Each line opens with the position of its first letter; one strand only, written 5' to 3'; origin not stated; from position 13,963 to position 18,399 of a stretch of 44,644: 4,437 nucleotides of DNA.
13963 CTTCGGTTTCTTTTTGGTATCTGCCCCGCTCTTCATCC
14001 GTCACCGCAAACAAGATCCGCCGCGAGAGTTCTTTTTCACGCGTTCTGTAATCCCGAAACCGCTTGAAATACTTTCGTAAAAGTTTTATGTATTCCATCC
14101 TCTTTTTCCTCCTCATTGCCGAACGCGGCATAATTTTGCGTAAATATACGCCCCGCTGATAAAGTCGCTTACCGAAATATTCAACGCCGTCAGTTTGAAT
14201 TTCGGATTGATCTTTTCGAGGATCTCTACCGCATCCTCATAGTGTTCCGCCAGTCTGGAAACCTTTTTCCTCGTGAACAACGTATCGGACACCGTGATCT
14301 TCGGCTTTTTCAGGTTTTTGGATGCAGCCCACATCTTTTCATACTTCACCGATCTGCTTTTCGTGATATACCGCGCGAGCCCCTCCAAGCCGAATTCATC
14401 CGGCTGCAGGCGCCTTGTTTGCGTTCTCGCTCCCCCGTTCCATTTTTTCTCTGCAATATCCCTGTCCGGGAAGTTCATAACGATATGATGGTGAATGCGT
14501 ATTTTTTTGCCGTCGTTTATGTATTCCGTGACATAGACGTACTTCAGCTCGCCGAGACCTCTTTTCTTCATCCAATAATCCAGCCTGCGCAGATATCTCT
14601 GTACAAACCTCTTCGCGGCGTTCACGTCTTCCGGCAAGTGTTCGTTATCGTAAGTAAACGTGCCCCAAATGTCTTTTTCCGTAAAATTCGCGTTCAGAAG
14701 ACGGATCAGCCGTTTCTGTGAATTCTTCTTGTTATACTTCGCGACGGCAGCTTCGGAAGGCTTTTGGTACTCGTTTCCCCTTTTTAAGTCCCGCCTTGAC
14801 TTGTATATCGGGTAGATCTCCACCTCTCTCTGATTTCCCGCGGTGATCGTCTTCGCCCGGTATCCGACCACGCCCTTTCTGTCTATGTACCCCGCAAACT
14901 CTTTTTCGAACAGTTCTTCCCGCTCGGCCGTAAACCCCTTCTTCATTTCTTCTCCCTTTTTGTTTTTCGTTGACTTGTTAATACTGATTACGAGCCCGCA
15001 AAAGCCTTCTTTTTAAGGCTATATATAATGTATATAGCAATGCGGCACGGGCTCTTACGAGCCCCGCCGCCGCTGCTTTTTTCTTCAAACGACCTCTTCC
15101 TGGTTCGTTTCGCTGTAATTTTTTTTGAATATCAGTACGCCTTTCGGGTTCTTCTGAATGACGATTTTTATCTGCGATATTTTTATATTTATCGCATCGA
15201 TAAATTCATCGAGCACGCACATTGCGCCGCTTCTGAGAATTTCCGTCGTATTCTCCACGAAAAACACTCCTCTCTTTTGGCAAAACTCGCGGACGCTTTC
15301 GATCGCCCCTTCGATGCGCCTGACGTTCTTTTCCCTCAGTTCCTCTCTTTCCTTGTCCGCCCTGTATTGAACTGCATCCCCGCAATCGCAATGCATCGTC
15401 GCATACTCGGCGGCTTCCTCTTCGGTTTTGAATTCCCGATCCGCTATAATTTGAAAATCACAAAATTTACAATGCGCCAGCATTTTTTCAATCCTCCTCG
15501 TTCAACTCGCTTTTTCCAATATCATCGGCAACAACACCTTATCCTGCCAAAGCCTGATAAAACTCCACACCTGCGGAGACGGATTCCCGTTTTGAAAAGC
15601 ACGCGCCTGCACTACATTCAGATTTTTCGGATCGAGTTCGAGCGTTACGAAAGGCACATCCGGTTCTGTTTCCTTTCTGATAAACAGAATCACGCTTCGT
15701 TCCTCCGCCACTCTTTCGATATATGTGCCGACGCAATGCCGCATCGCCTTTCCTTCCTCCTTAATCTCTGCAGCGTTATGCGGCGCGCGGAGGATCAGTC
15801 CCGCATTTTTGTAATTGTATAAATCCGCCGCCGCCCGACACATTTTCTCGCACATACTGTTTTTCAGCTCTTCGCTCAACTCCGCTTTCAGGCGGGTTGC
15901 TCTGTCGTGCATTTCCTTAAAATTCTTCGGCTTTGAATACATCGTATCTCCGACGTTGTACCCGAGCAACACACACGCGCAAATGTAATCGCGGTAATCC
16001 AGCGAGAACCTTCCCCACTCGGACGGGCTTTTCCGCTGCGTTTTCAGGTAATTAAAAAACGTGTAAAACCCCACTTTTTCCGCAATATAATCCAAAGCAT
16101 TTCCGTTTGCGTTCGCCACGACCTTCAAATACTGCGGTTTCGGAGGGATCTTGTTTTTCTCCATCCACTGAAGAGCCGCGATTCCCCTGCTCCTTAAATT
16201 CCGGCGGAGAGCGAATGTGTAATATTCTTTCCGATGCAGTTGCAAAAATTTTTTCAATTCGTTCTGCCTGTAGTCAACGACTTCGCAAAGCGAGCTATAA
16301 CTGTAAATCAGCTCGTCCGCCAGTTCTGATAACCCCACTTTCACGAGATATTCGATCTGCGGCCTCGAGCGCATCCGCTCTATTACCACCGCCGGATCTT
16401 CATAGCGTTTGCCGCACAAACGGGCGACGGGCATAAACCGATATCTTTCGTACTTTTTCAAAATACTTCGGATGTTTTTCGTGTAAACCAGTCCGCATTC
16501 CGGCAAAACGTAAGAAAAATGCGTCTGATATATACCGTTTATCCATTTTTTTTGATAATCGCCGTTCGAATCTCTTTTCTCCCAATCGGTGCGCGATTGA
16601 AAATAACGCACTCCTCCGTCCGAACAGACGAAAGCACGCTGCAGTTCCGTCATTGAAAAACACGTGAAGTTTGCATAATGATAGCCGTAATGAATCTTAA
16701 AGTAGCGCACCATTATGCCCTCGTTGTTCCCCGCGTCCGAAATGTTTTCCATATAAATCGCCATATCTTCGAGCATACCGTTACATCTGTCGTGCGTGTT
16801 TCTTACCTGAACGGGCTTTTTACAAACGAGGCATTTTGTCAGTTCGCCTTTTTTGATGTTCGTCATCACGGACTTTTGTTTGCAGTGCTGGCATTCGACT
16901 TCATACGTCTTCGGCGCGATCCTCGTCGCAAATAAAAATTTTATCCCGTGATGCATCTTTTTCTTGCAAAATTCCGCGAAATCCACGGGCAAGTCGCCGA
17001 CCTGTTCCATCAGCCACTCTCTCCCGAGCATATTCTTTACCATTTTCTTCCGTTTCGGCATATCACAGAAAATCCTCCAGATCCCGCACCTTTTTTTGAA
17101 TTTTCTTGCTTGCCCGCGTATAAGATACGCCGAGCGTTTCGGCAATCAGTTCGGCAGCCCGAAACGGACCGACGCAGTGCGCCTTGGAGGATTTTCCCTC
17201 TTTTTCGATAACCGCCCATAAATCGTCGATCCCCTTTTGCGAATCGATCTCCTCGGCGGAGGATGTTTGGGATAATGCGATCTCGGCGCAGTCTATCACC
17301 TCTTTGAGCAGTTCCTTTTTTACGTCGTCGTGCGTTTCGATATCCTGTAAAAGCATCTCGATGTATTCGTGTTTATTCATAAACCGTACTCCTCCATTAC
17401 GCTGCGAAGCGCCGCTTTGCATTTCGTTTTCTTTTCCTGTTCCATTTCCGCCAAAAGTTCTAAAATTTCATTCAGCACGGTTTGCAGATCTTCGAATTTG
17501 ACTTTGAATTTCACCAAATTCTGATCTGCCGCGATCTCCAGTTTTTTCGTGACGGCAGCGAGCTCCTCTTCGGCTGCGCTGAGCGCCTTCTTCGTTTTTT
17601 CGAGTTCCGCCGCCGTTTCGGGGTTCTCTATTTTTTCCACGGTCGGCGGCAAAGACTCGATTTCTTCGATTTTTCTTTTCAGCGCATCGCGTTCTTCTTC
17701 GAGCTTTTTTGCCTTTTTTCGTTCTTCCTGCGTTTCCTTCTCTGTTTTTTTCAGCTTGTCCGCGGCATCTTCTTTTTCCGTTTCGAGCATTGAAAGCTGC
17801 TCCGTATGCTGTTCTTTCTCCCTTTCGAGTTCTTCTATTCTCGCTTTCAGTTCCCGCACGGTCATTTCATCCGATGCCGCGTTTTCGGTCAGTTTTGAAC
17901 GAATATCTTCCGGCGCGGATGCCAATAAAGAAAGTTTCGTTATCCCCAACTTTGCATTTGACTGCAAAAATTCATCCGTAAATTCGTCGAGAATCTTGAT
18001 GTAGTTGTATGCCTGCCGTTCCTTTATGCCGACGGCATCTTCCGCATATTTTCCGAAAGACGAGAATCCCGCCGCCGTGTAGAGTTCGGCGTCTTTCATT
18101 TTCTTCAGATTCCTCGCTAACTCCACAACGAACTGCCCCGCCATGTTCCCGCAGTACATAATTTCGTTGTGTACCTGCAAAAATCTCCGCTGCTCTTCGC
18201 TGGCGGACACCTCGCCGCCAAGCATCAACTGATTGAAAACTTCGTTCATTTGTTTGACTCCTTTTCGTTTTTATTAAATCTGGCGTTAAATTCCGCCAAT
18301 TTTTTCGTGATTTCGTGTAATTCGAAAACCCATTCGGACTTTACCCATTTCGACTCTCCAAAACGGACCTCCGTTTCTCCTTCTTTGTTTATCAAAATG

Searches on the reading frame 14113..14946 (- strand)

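Call 32: search_protein_families(library=pfam, proteins=[window:14113-14946:-], max_evalue=0.001)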
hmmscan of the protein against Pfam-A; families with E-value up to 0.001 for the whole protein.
window:14113-14946:- (277 aa): 1 family
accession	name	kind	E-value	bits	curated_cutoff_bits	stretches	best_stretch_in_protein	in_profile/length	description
PF23343.2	REP_ORF2-G2P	-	3.3e-13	50.2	27.8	1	93-196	2-97/99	Replication-associated protein ORF2/G2P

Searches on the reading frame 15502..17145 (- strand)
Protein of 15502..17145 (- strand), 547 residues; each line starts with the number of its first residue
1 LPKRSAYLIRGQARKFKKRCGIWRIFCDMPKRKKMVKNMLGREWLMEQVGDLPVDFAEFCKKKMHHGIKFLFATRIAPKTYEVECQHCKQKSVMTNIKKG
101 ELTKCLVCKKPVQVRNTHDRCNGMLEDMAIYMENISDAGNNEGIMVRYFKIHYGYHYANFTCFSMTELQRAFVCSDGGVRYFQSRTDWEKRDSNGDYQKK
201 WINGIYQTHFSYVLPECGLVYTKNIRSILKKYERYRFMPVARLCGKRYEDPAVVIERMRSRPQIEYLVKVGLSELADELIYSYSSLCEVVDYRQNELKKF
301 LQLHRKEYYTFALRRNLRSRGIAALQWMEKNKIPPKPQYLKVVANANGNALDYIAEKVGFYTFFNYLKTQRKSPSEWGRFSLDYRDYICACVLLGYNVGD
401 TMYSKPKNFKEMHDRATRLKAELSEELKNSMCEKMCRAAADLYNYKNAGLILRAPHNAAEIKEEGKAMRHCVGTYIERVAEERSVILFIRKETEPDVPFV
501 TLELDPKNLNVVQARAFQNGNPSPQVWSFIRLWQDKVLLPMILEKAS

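Call 32: search_protein_families(library=pfam, proteins=[window:15502-17145:-], max_evalue=0.001)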
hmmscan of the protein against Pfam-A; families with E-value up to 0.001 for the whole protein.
window:15502-17145:- (547 aa): 1 family
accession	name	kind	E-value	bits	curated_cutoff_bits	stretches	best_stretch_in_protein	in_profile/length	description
PF14284.11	PcfJ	-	4e-36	124.5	25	1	383-523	1-139/147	PcfJ-like protein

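Call 98: find_related_loci(query=A5, collection=viral_contigs, flank=10000)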
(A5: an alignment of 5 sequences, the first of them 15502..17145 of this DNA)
Query A5 (547 aa) in viral_contigs; peptide patterns used: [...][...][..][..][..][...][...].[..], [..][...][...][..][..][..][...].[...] (x = any residue, [..] = any of these).
159 stretches matched a pattern; 4 encode a relative of the query (tblastn E <= 1e-3); 4 distinct loci.
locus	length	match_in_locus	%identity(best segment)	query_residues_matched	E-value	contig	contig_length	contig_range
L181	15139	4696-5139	33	382-530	2e-22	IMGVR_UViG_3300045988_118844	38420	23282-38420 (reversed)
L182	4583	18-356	32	417-534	5e-17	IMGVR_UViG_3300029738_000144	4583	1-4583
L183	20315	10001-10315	33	406-515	9e-12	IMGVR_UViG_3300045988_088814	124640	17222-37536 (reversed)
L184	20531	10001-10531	28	347-515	1e-11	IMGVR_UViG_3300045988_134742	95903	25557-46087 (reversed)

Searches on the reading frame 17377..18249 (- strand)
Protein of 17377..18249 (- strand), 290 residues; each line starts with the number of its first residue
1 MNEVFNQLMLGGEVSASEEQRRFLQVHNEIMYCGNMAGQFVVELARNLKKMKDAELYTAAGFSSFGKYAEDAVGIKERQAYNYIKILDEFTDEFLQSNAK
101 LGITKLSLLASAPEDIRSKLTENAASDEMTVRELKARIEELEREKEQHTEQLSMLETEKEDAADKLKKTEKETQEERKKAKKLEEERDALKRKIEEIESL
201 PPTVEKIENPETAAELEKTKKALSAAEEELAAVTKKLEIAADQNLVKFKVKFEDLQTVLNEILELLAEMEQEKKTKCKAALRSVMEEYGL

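Call 32: search_protein_families(library=pfam, proteins=[window:17377-18249:-], max_evalue=0.001)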
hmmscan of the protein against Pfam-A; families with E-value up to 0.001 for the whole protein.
window:17377-18249:- (290 aa): 1 family
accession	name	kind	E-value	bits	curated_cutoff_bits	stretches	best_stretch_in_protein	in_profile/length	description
PF11300.13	DUF3102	-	3.4e-05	24.5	24.4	1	39-140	23-128/129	Protein of unknown function (DUF3102)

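Call 96: find_related_loci(query=window:17377-18249:-, collection=viral_contigs, flank=9000)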
Query window:17377-18249:- (290 aa) in viral_contigs; peptide patterns used: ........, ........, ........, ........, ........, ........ (x = any residue, [..] = any of these).
19 stretches matched a pattern, but none encodes a relative of the query by tblastn (E <= 1e-3).
